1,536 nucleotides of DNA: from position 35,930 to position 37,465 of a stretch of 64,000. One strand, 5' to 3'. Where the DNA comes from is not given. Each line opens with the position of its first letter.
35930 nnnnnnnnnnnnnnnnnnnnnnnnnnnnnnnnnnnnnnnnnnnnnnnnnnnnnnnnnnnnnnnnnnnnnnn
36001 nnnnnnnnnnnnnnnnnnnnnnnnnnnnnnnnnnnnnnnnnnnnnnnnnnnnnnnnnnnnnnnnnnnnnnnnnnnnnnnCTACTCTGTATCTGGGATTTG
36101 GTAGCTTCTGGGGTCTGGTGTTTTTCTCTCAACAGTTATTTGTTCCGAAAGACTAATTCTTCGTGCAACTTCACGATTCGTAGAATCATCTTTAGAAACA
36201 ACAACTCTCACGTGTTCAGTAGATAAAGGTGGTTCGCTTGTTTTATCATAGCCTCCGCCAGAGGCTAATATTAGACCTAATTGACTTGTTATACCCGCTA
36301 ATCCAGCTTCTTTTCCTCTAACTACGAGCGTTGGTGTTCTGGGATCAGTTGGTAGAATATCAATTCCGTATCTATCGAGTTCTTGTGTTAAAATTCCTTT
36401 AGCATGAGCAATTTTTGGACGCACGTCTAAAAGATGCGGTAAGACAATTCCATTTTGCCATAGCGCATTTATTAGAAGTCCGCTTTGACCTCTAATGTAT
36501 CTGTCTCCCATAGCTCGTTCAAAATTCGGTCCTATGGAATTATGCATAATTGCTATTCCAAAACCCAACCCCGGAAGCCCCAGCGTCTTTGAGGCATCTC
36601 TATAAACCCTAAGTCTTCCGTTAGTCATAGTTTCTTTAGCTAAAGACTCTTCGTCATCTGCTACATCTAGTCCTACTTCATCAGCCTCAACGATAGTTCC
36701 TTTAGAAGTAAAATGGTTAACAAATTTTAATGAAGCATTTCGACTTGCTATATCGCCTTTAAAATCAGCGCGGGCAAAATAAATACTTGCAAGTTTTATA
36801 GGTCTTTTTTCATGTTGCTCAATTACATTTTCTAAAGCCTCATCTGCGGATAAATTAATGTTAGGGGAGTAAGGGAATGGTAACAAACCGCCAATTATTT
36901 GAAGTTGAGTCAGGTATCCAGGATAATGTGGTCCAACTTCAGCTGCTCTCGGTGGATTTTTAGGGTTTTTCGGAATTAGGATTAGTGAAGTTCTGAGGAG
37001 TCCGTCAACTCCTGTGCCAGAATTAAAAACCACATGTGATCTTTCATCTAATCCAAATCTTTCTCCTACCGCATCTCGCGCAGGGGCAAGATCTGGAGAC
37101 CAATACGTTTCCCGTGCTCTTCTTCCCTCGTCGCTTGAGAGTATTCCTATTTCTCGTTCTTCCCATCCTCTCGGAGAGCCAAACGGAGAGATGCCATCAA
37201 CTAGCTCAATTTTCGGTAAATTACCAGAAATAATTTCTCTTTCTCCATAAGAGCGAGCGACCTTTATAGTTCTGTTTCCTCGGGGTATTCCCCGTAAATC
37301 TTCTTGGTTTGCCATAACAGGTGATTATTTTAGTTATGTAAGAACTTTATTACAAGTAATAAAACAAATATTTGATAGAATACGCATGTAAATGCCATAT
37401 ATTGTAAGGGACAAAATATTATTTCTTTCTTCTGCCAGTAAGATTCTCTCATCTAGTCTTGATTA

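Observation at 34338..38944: Stress-response module: KGG peptide, YflT-like membrane protein and a two-component pair split by a divergent aminotransferase-like gene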

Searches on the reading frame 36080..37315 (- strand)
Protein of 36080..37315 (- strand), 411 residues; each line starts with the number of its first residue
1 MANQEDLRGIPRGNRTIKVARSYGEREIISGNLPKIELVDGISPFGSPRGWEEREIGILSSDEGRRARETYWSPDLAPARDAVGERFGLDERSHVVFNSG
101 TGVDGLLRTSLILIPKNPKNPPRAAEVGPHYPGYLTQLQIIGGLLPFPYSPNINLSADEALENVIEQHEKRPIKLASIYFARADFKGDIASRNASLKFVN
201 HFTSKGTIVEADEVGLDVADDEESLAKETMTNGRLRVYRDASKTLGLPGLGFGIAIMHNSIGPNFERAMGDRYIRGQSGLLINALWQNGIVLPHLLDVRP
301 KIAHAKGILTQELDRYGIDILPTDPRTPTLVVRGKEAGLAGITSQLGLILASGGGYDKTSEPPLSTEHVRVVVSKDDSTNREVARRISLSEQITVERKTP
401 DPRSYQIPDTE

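Call 3: search_protein_families(library=pfam, proteins=[window:36080-37315:-], max_evalue=1)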
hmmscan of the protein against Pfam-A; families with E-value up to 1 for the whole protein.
window:36080-37315:- (411 aa): 0 families

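Call 4: search_protein_families(library=ncbifam, proteins=[window:36080-37315:-], max_evalue=1)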
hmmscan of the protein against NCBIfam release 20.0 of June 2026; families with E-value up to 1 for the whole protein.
window:36080-37315:- (411 aa): 3 families
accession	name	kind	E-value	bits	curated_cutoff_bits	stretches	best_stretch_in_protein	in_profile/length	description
NF005915.1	PRK07908.1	equivalog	0.00025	20.5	360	1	199-380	151-325/332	Rv2231c family histidinol phosphate aminotransferase CobC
TIGR01140.1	L_thr_O3P_dcar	equivalog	0.00034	19.8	290.55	1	186-269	139-221/331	threonine-phosphate decarboxylase CobD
TIGR03947.1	viomycin_VioD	equivalog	0.02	13.8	390.9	1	195-260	164-229/359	capreomycidine synthase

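Call 5: find_homologous_proteins(query=window:36080-37315:-, max_evalue=0.001)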
Query window:36080-37315:- (411 aa): 2 proteins with E <= 0.001 among 8000 candidates.
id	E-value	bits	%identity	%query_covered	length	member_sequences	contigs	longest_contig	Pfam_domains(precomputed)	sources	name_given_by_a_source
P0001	1.2e-271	919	100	100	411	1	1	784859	-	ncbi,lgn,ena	-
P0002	2.5e-143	496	58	97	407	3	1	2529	-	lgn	-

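Call 6: search_solved_structures(query=window:36080-37315:-, max_evalue=10, show_alignments=3)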
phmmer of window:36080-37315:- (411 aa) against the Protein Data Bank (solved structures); distinct sequences matched with E-value up to 10: 1.
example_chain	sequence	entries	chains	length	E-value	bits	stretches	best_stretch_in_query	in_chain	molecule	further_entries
9jfb_A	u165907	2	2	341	1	11.5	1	206-330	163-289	threonine-phosphate decarboxylase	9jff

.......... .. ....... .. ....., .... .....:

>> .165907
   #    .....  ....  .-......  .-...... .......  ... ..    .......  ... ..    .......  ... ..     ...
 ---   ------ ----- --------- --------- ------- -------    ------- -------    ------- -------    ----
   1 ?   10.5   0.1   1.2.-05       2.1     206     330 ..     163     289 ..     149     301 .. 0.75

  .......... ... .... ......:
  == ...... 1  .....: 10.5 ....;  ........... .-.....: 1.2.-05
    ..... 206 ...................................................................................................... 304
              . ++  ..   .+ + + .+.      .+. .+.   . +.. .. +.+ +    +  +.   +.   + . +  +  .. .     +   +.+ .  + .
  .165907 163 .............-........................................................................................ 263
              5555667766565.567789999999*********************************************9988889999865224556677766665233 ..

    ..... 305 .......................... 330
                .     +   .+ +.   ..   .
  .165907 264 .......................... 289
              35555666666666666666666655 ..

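Call 8: find_encoding_contigs(protein=P0002, flank=5000)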
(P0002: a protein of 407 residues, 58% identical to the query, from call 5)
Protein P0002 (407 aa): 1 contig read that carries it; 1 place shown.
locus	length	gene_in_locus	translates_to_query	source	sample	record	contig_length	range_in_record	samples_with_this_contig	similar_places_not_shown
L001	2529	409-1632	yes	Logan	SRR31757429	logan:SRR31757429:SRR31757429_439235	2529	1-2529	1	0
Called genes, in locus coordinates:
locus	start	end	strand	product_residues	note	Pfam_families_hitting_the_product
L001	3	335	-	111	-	?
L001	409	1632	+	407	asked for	-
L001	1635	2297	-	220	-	PF00072:Response_reg, PF00486:Trans_reg_C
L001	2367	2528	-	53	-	?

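Call 21: predict_structure(alignment_id=A1)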
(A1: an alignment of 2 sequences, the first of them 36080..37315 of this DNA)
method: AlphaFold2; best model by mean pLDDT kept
length: 411 residues; sequences in the alignment: 2
mean_pLDDT: 36.5   pTM: 0.28
mean pLDDT of the five models: 36.5, 34.9, 34.9, 33.1, 28.7
residues with pLDDT >= 90: 0; 70-90: 12; 50-70: 72; < 50: 327
segments of 3 or more residues with pLDDT < 50: 1-160, 171-192, 206-299, 335-365, 393-411
pLDDT, mean of each block of 10 residues (from residue 1): 29 24 24 22 26 30 38 35 39 31 24 30 25 21 24 36 56 39 33 52 48 32 36 27 23 22 26 24 25 37 65 73 55 51 38 30 49 57 64 41 37 34
secondary structure, 60 per line:
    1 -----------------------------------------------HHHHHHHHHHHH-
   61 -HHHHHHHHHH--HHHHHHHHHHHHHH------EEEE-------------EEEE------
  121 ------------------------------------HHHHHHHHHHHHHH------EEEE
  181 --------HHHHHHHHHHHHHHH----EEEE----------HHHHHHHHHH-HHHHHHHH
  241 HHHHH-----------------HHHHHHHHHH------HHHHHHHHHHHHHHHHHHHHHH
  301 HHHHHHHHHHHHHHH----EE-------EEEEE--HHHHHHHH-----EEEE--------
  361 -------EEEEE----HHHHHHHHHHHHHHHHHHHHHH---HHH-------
elements in order: H48-59 H62-71 H74-87 E94-97 E111-114 H157-170 E177-180 H189-203 E208-211 H222-231 H233-245 H263-272 H279-315 E329-333 H336-343 E349-352 E368-372 H377-398
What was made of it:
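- Tried and rejected: AF2 with the two-sequence alignment failed (pLDDT 36.5, call 21).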

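Call 25: search_protein_representatives(alignment_id=A1)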
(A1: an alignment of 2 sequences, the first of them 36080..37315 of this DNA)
Query: 2 sequences, 414 profile positions. Proteins with E-value up to 0.001 (for the whole library): 87; up to 1e-10: 49; up to 1e-30: 4. The best 87 are listed.
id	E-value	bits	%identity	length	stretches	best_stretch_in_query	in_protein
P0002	4.1e-253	855.9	-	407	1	1-406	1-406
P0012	1.3e-83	297.6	-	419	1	35-406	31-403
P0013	5.5e-34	134.1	-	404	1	10-378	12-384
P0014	9.3e-31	123.5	-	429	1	78-373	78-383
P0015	3.3e-29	118.4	-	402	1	16-393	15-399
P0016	1.3e-28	116.4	-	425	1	6-378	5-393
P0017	3.1e-28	115.2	-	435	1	23-396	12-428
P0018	3.8e-28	114.9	-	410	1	25-396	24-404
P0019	9.6e-28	113.6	-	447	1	30-397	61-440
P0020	1.3e-27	113.2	-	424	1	73-364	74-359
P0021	7.1e-26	107.4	-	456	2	155-390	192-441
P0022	9.9e-24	100.4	-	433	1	123-340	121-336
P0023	1.4e-23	99.9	-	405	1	32-394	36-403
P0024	2.5e-23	99.0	-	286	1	145-394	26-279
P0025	1.1e-21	93.7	-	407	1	33-363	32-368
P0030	4.5e-20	88.3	-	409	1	25-382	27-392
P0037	6.3e-18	81.2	-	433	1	84-395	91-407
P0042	1.6e-16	76.6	-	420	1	11-395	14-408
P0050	2.0e-13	66.4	-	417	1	24-399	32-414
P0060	2.6e-10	56.1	-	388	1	16-391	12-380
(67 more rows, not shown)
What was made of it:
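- Family: the profile search found 87 relatives (call 25).
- Tried and rejected: The exhaustive profile search was needed (call 25).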

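Call 27: search_protein_families(library=pfam, alignment_id=A2, max_evalue=0.01)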
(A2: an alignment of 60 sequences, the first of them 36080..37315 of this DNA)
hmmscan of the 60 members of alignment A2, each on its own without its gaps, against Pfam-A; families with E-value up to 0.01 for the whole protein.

A. member 1, window:36080-37315:- (411 aa): 0 families

B. families by the number of members that match (of 60 scanned): 2 families
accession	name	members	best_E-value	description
PF00155.27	Aminotran_1_2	58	4.4e-30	Aminotransferase class I and II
PF04864.19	Alliinase_C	1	0.0039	Allinase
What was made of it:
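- On Fold-type-I / class I-II aminotransferases (Pfam PF00155): 58 of 60 profile-detected relatives do hit PF00155 (call 27).
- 58 of 60 hit PF00155 (call 27).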

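Call 31: find_encoding_contigs(protein=P0012, flank=6000)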
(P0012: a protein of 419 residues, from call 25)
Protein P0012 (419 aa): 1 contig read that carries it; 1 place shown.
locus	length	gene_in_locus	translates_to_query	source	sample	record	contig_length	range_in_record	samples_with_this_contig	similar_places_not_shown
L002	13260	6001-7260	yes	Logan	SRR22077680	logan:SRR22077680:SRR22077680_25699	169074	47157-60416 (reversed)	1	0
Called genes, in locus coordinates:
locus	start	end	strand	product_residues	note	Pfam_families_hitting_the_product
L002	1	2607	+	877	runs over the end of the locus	PF00690:Cation_ATPase_N, PF00122:E1-E2_ATPase, PF13246:Cation_ATPase, PF00702:Hydrolase, PF00689:Cation_ATPase_C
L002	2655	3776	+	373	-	PF07995:GSDH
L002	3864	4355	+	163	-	PF18921:Cyanophycin_syn (weak)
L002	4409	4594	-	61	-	-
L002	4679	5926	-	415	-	PF01590:GAF, PF13185:GAF_2, PF13492:GAF_3 (weak), PF00512:HisKA, PF02518:HATPase_c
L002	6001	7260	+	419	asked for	-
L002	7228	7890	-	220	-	PF00072:Response_reg, PF00486:Trans_reg_C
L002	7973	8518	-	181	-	PF11181:YflT (faint)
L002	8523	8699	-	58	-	-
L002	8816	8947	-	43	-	-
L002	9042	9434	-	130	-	-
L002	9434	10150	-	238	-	-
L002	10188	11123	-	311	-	PF01699:Na_Ca_ex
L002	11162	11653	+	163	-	-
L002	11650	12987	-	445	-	PF01406:tRNA-synt_1e, PF01921:tRNA-synt_1f (faint), PF00749:tRNA-synt_1c (faint), PF09334:tRNA-synt_1g (weak)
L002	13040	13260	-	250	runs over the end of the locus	-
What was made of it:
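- On YflT domain (PF11181): The L002 orthologue has a 'faint' hit (call 31).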

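Call 32: find_encoding_contigs(protein=P0017, flank=5000, max_places=3)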
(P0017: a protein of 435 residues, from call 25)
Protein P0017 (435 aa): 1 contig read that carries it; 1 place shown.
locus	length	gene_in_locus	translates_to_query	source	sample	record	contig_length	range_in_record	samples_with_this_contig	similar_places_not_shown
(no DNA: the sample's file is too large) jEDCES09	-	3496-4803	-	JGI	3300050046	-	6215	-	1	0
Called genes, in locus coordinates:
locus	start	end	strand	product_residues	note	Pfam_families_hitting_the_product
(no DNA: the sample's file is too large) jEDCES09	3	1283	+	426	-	?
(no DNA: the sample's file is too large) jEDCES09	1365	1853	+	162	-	PF18921:Cyanophycin_syn (weak)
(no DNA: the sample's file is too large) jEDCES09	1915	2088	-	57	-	-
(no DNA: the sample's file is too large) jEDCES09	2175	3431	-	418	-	PF01590:GAF, PF13185:GAF_2, PF13492:GAF_3, PF00512:HisKA, PF02518:HATPase_c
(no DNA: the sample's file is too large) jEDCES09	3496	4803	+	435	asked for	-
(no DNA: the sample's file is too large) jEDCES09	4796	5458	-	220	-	PF00072:Response_reg, PF00486:Trans_reg_C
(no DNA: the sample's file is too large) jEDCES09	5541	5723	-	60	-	-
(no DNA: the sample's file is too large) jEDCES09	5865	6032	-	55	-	-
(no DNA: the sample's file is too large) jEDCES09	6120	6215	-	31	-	?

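Call 33: find_encoding_contigs(protein=P0014, flank=5000, max_places=3)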
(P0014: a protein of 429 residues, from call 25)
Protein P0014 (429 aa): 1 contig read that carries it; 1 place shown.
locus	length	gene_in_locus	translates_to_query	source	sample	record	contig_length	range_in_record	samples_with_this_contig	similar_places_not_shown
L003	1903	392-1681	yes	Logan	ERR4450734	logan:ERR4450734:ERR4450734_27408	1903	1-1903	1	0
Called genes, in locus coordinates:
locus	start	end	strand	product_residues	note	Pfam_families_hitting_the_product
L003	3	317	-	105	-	?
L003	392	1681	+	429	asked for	PF00155:Aminotran_1_2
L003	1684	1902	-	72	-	?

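Call 34: find_encoding_contigs(protein=P0013, flank=5000, max_places=3)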
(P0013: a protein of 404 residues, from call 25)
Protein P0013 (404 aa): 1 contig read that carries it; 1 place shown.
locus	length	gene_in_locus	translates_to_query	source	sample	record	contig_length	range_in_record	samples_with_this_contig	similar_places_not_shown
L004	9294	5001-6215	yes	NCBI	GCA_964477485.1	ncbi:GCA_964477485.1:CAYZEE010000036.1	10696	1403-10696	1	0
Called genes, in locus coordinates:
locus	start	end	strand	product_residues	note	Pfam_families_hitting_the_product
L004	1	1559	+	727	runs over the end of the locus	PF01751:Toprim, PF13662:Toprim_4 (faint), PF01131:Topoisom_bac, PF01396:Zn_ribbon_Top1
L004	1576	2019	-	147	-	-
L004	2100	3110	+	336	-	PF18915:DUF5667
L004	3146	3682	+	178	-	PF00588:SpoU_methylase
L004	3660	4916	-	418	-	PF01590:GAF, PF13185:GAF_2, PF13492:GAF_3 (weak), PF00512:HisKA, PF02518:HATPase_c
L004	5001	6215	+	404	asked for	PF00155:Aminotran_1_2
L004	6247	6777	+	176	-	-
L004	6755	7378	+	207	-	PF03291:mRNA_G-N7_MeTrfase (faint), PF13489:Methyltransf_23, PF07021:MetW, PF13847:Methyltransf_31, PF08241:Methyltransf_11, PF08242:Methyltransf_12, PF13649:Methyltransf_25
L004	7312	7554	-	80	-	-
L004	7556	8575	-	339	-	PF04545:Sigma70_r4 (faint), PF08281:Sigma70_r4_2 (faint), PF13384:HTH_23 (faint), PF21476:PF0610-like_N (faint), PF00196:GerE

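Call 37: find_related_loci(query=A3, collection=genome_contigs, flank=6000)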
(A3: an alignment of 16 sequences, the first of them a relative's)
Query A3 (404 aa) in genome_contigs; peptide patterns used: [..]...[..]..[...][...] (x = any residue, [..] = any of these).
552 stretches matched a pattern; 135 encode a relative of the query (tblastn E <= 1e-3); the best 80 are kept; 80 distinct loci.
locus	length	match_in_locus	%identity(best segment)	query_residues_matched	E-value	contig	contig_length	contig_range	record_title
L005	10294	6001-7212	100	1-404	0e+0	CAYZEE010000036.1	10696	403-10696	MAG TPA_asm: uncultured Gammaproteobacteria bacterium isolate SRP271791_co2_53 genome assembly, contig: NODE_1615_length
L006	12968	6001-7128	35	40-399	6e-68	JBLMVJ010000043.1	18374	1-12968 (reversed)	MAG: Candidatus Levyibacteriota bacterium isolate MAG318 PRJNA960887_bin9_renamed_42, whole genome shotgun sequence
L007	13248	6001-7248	34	1-399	4e-59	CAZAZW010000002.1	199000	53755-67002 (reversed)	MAG TPA_asm: uncultured Gammaproteobacteria bacterium isolate SRP090828_co2_161 genome assembly, contig: NODE_16_length_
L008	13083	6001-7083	36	40-399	7e-67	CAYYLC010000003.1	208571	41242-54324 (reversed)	MAG TPA_asm: uncultured Gammaproteobacteria bacterium isolate binchicken_co173_361 genome assembly, contig: NODE_91_leng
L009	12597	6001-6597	28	176-383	1e-14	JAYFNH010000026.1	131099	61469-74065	MAG: Oscillibacter sp. isolate 3C_45 c_3C_000000123835, whole genome shotgun sequence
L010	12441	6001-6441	30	189-342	4e-12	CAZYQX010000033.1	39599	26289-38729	MAG TPA_asm: uncultured Pseudomonadales bacterium isolate SRP220891_co1_91 genome assembly, contig: NODE_1963_length_395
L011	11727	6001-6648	28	157-382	5e-11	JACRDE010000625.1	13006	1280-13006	MAG: Desulfomonile tiedjei isolate NC_groundwater_1664_Pr3_B-0.1um_52_9 SR-2_scaffold_141_4048811, whole genome shotgun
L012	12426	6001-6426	34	150-282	1e-10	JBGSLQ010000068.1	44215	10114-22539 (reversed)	MAG: Desulfomonilaceae bacterium isolate JTS-AC162 k141_1130419, whole genome shotgun sequence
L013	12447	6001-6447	31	187-341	2e-10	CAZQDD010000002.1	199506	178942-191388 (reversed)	MAG TPA_asm: uncultured Acidobacteriaceae bacterium isolate binchicken_co3_358 genome assembly, contig: NODE_82_length_1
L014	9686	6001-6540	28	187-383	2e-10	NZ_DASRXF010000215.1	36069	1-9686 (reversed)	MAG: Noviherbaspirillum sp. isolate SMAG_U12057 k141_120295, whole genome shotgun sequence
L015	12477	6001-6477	27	94-284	3e-10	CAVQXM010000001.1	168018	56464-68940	MAG: uncultured Alphaproteobacteria bacterium isolate MFD10113.bin.2.204 genome assembly, contig: contig_19333, whole ge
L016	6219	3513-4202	23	159-398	4e-10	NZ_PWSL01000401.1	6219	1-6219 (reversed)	MAG: Desulfonatronospira sp. isolate CSSed11_143 CS-Sed11-C26469, whole genome shotgun sequence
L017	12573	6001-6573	27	177-384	4e-10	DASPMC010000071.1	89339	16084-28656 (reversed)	MAG TPA_asm: Noviherbaspirillum sp. isolate SMAG_U12082 k141_152236, whole genome shotgun sequence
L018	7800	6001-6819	25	39-341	6e-10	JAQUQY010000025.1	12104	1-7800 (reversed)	MAG: Syntrophales bacterium isolate STD1_60 NODE_14193_length_12104_cov_2.656508_Sandtown_D1, whole genome shotgun seque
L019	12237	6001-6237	39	187-269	1e-9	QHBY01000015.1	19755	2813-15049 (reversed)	MAG: Pseudonocardiales bacterium isolate RRmetagenome_bin8 25913.lane1.1__paired__contig_10380, whole genome shotgun seq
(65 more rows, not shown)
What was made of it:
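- Tried and rejected: With A3 it returned 4 true family loci and 76 ordinary HisC/CobD-type genes from other phyla, which I ignored (call 37).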

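Call 41: predict_structure(alignment_id=A2)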
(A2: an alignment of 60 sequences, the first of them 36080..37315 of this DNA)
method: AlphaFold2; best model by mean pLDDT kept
length: 411 residues; sequences in the alignment: 60
mean_pLDDT: 92.3   pTM: 0.90
mean pLDDT of the five models: 92.3, 91.9, 91.5, 91.4, 90.8
residues with pLDDT >= 90: 356; 70-90: 13; 50-70: 31; < 50: 11
segments of 3 or more residues with pLDDT < 50: 1-7, 404-406
pLDDT, mean of each block of 10 residues (from residue 1): 44 67 65 91 96 97 97 96 98 97 97 96 96 93 96 97 98 98 97 99 98 97 98 98 96 98 97 94 93 97 98 98 98 96 95 92 93 98 98 86 52 53
secondary structure, 60 per line:
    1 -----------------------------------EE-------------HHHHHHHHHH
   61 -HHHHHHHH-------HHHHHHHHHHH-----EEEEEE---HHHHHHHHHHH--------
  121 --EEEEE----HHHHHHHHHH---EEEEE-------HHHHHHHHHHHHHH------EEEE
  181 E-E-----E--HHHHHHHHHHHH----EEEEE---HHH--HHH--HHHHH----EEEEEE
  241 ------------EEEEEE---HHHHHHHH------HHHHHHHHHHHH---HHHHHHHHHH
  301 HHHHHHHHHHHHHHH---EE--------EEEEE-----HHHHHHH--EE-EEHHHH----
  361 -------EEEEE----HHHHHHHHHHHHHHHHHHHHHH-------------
elements in order: H51-60 H62-69 H77-87 E93-98 H102-112 E123-127 H132-141 E145-149 H157-170 E177-181 H192-203 E208-212 H226-230 E235-240 E253-258 H262-269 H276-287 H291-315 E329-333 H339-345 H353-356 E368-372 H377-398
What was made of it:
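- On Fold-type-I / class I-II aminotransferases (Pfam PF00155): AF2 pLDDT 92.3 (call 41).
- Fold: AF2 gives pLDDT 92.3 and pTM 0.90 (call 41). The reading frame is intact at 411 aa and the fold is predicted with high confidence (call 41).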

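Call 43: find_encoding_contigs(protein=P0019, flank=4000, max_places=2)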
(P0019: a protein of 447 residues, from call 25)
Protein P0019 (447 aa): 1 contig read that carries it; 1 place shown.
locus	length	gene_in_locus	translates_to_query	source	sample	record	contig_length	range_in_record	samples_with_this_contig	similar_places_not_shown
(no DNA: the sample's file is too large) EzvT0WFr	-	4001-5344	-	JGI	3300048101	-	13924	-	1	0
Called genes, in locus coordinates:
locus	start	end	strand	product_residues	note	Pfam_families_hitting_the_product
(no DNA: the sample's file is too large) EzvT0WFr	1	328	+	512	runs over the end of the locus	PF03116:NQR2_RnfD_RnfE, PF00175:NAD_binding_1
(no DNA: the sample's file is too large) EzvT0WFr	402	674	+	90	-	-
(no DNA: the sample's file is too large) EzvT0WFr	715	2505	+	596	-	PF00122:E1-E2_ATPase, PF00702:Hydrolase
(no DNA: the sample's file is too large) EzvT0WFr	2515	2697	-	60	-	-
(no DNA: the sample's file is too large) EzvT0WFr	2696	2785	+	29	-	-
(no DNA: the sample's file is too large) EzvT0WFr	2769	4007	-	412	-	PF13185:GAF_2, PF01590:GAF, PF13492:GAF_3, PF00512:HisKA, PF02518:HATPase_c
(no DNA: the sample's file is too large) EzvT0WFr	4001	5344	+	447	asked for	PF00155:Aminotran_1_2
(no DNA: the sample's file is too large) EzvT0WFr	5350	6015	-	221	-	PF00072:Response_reg, PF00486:Trans_reg_C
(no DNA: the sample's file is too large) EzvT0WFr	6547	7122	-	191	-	PF11181:YflT, PF11821:ActD (faint)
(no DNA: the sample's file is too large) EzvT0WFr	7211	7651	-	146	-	PF00011:HSP20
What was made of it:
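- On YflT domain (PF11181): The positional counterpart in the P0019 locus has an unmarked, confident hit (call 43).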

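Call 44: find_encoding_contigs(protein=P0037, flank=4000, max_places=2)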
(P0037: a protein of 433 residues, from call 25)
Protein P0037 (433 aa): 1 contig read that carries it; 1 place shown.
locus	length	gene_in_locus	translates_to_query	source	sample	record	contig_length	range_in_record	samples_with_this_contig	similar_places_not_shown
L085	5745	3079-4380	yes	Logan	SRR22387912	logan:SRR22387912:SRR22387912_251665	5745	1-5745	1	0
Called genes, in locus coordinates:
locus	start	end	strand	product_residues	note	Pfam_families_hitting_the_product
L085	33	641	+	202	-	PF00694:Aconitase_C, PF27512:LeuD (weak)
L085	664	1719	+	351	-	PF00180:Iso_dh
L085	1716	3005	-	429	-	PF13185:GAF_2, PF01590:GAF, PF13492:GAF_3, PF00512:HisKA, PF02518:HATPase_c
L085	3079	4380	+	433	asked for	PF00155:Aminotran_1_2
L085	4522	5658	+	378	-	PF05343:Peptidase_M42 (faint), PF04389:Peptidase_M28, PF01546:Peptidase_M20, PF07687:M20_dimer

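Call 45: find_encoding_contigs(protein=P0060, flank=4000, max_places=2)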
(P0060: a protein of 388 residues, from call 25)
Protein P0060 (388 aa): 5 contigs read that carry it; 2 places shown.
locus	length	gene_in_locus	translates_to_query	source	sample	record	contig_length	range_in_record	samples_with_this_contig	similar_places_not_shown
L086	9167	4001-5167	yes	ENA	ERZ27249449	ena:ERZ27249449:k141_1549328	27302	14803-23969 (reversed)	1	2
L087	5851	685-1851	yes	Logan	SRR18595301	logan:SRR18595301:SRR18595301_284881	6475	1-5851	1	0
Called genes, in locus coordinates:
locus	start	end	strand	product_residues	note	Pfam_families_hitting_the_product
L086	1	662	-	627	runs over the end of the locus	PF03483:B3_4, PF03484:B5, PF17759:tRNA_synthFbeta, PF03147:FDX-ACB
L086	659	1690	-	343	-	PF02912:Phe_tRNA-synt_N (weak), PF01409:tRNA-synt_2d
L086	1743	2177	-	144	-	-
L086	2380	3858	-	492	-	PF00282:Pyridoxal_deC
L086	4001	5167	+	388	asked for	PF00155:Aminotran_1_2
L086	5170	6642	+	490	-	-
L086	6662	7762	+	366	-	PF02746:MR_MLE_N, PF26685:DUF8230_C, PF13378:MR_MLE_C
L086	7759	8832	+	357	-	PF01546:Peptidase_M20, PF07687:M20_dimer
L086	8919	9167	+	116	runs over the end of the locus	-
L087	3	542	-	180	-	?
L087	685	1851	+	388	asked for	PF00155:Aminotran_1_2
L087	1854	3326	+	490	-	-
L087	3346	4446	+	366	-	PF02746:MR_MLE_N, PF26685:DUF8230_C, PF13378:MR_MLE_C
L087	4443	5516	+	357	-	PF01546:Peptidase_M20, PF07687:M20_dimer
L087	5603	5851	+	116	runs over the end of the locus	-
